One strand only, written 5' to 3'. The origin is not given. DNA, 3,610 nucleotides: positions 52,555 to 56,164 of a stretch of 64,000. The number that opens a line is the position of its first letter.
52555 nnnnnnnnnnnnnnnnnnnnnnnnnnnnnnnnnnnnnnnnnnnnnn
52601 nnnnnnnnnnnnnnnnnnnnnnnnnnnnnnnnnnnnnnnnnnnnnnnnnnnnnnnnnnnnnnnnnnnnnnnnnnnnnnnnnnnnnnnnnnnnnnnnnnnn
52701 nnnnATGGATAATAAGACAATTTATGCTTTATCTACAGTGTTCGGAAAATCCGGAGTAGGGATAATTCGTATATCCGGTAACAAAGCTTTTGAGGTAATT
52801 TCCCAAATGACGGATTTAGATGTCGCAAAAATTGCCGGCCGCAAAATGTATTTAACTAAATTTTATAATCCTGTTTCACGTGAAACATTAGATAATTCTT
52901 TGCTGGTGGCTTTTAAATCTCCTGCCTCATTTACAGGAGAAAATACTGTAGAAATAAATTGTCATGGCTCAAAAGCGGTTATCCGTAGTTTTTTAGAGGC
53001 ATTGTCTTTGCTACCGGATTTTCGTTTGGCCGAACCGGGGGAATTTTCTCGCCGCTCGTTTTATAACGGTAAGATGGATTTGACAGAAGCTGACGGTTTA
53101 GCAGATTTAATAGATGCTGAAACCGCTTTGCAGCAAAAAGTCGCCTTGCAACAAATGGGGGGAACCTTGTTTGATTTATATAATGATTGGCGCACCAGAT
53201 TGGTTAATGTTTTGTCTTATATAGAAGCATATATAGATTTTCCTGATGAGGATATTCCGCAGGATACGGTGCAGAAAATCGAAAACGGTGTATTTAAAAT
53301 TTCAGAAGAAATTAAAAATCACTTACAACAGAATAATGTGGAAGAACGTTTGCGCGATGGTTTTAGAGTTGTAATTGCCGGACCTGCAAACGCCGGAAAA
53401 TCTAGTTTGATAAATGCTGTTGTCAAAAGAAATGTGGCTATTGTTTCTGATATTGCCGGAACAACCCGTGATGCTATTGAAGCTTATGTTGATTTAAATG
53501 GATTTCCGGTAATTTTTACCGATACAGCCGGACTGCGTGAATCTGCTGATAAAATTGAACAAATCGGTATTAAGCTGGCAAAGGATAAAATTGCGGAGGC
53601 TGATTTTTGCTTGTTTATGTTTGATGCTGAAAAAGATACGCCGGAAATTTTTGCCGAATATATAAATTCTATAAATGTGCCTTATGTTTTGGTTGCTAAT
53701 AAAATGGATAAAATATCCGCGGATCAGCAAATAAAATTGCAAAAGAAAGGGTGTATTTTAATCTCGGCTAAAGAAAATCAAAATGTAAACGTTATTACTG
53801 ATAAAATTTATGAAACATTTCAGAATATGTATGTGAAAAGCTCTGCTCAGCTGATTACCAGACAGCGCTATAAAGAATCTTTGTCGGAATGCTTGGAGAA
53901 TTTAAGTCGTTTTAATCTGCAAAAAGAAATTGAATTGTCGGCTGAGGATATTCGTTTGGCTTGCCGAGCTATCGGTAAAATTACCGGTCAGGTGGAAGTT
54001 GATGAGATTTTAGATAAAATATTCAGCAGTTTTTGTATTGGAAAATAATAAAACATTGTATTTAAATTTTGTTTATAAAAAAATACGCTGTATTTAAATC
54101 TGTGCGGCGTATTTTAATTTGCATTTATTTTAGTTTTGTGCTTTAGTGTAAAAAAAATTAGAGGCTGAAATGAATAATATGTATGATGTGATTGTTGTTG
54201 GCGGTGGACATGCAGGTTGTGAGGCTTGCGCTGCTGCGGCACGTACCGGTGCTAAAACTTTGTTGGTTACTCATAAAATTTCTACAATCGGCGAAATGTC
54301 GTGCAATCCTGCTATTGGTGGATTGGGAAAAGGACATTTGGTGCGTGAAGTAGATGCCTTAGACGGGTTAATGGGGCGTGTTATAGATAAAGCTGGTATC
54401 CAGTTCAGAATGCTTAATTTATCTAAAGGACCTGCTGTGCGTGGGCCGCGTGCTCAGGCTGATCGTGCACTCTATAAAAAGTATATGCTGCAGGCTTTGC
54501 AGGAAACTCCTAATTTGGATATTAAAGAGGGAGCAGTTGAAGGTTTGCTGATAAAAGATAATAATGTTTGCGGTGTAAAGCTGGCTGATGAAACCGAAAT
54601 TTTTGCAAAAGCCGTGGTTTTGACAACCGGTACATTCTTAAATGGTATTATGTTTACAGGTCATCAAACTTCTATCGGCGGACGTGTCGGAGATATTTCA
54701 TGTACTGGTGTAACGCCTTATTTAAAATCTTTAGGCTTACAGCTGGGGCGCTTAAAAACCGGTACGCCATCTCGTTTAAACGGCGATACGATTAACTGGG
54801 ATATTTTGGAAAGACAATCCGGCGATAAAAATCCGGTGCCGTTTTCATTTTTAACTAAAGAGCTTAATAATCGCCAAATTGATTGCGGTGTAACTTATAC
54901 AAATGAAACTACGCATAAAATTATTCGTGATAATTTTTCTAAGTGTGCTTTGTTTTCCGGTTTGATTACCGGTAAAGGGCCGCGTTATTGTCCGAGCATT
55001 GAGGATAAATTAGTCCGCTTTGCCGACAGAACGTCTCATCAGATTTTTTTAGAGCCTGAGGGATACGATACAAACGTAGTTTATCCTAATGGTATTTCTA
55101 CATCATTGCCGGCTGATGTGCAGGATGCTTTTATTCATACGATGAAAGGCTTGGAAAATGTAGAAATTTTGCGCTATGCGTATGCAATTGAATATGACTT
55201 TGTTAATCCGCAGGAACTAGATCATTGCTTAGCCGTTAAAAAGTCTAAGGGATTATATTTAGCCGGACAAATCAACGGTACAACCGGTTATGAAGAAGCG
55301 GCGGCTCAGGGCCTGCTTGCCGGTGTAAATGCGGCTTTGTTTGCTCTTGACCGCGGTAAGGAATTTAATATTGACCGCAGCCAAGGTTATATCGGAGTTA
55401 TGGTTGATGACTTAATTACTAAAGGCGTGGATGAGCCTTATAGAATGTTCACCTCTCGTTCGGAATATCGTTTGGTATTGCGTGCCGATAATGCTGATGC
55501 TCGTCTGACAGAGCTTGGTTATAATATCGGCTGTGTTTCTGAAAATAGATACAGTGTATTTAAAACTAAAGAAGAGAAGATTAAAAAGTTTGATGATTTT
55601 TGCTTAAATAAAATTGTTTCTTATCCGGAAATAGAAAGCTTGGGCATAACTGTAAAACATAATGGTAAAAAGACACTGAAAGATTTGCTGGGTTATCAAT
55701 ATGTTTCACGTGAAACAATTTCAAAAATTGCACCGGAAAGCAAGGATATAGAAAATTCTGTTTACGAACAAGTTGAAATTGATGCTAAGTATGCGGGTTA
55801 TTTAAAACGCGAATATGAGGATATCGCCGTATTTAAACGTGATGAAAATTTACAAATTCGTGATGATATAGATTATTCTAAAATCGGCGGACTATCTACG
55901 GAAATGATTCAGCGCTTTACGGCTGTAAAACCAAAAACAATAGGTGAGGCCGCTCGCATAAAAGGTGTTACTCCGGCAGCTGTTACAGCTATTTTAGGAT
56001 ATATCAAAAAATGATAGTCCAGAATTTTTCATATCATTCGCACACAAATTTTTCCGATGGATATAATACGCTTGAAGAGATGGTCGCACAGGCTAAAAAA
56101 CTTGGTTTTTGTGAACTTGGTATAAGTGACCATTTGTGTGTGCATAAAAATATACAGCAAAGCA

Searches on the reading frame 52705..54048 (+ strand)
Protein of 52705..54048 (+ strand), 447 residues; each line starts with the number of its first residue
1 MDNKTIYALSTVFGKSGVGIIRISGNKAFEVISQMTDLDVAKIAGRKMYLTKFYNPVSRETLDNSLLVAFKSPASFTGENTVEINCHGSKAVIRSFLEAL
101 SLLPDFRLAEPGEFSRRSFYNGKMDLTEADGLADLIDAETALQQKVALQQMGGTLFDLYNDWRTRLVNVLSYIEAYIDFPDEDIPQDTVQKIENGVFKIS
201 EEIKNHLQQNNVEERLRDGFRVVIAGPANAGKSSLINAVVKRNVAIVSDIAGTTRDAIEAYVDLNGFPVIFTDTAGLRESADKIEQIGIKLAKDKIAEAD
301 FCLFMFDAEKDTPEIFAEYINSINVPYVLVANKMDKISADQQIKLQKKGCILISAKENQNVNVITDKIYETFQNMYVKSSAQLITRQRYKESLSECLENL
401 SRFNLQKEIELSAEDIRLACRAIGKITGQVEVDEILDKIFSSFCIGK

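Call 43: search_protein_families(library=pfam, proteins=[window:52705-54048:+], max_evalue=1e-10)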
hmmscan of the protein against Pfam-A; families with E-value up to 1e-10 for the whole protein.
window:52705-54048:+ (447 aa): 3 families
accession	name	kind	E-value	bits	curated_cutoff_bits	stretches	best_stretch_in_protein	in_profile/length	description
PF12631.12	MnmE_helical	-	1.9e-50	172.4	40.1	1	126-444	1-211/211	MnmE helical domain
PF10396.14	TrmE_N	-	3.8e-36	124.3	29.8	1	5-123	1-117/117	GTP-binding protein TrmE N-terminus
PF01926.29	MMR_HSR1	-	3.7e-24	85.5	21.9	1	221-333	1-113/113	50S ribosome-binding GTPase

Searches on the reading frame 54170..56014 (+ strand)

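Call 43: search_protein_families(library=pfam, proteins=[window:54170-56014:+], max_evalue=1e-10)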
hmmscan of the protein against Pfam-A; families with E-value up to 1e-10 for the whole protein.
window:54170-56014:+ (614 aa): 3 families
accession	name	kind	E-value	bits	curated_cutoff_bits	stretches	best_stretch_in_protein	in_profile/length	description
PF01134.28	GIDA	-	5.7e-164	546.3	22.1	1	6-393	1-388/391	Glucose inhibited division protein A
PF13932.14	SAM_GIDA_C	-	1.3e-22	79.8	27.1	1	555-609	3-57/57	tRNA modifying enzyme MnmG/GidA C-terminal helical bundle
PF21680.2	GIDA_C_1st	-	6.1e-14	53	24.7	1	458-548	1-95/96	tRNA modifying enzyme MnmG/GidA C-terminal helical domain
